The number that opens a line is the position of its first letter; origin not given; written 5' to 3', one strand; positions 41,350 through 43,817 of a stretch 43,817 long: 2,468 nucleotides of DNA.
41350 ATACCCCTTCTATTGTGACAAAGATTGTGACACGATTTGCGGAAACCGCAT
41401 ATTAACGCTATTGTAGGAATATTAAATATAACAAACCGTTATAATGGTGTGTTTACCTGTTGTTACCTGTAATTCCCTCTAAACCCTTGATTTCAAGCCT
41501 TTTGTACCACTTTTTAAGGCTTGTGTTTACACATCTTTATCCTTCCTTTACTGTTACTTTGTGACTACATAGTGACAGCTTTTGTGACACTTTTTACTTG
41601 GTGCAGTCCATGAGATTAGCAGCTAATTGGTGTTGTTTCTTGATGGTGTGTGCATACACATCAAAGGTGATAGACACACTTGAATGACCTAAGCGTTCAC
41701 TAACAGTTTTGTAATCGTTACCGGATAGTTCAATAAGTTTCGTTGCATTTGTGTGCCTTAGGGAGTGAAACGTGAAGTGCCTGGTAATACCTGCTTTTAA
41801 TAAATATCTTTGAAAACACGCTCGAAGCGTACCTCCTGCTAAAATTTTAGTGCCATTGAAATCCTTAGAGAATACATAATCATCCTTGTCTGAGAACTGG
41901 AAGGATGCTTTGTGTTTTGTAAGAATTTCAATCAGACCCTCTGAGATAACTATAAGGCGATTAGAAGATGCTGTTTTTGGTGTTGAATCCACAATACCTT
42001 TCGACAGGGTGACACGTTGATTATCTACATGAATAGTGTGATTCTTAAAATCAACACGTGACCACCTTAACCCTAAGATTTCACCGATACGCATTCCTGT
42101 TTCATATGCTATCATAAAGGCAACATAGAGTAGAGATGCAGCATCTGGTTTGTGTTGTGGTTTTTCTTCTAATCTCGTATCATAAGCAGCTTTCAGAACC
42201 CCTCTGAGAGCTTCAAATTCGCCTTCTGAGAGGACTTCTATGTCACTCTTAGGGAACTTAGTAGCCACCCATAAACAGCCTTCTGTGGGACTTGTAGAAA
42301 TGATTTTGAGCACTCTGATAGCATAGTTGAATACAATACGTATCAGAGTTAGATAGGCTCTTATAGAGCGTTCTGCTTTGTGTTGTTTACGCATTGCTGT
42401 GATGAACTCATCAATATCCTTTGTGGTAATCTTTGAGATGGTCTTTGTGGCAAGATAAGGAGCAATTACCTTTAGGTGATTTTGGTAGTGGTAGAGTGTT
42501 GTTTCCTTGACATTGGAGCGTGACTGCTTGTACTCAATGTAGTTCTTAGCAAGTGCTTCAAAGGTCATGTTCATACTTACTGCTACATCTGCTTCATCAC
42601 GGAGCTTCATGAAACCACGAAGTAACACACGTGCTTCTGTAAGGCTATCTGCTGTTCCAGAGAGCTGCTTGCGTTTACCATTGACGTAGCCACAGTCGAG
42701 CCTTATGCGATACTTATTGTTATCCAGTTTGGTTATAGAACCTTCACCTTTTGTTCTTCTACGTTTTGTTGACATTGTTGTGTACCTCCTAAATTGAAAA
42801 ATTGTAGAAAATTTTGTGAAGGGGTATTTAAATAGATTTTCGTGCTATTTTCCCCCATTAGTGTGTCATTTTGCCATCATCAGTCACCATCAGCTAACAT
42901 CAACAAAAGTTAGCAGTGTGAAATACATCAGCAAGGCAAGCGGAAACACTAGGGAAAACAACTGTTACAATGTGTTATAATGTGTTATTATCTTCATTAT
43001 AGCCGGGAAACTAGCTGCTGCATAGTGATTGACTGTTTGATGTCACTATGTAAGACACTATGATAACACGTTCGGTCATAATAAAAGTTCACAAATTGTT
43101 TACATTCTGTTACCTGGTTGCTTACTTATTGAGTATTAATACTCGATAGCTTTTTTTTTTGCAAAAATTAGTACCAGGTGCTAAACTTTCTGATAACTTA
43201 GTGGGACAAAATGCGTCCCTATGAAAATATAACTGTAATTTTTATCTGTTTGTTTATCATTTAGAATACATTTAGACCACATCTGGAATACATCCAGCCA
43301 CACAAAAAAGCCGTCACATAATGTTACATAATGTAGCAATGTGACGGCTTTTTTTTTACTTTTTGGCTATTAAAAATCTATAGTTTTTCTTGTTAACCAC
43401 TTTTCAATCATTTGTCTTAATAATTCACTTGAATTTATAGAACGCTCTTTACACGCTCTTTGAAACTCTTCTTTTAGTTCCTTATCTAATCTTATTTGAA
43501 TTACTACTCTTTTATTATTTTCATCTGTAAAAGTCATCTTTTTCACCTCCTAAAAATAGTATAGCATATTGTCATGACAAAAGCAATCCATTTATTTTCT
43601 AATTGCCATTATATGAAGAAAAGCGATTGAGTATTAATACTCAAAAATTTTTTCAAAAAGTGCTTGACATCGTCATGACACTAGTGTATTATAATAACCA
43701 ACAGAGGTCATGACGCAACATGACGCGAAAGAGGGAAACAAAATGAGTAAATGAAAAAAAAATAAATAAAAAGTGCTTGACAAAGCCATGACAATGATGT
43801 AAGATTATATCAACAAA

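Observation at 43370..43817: Candidate immunity switch: unlisted RHH gene divergent from two tandem early promoters, with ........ palindromes in the promoter spacers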

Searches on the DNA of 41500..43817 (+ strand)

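Call 7: search_dna_similar(query=window:41500-43817:+, collection=phages, mode=distant, max_rows=20)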
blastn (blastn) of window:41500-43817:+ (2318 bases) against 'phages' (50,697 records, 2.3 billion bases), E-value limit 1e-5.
No match.
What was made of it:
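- Tried and rejected: DNA search of the int-RHH-switch region against deposited phages: no match (call 7).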
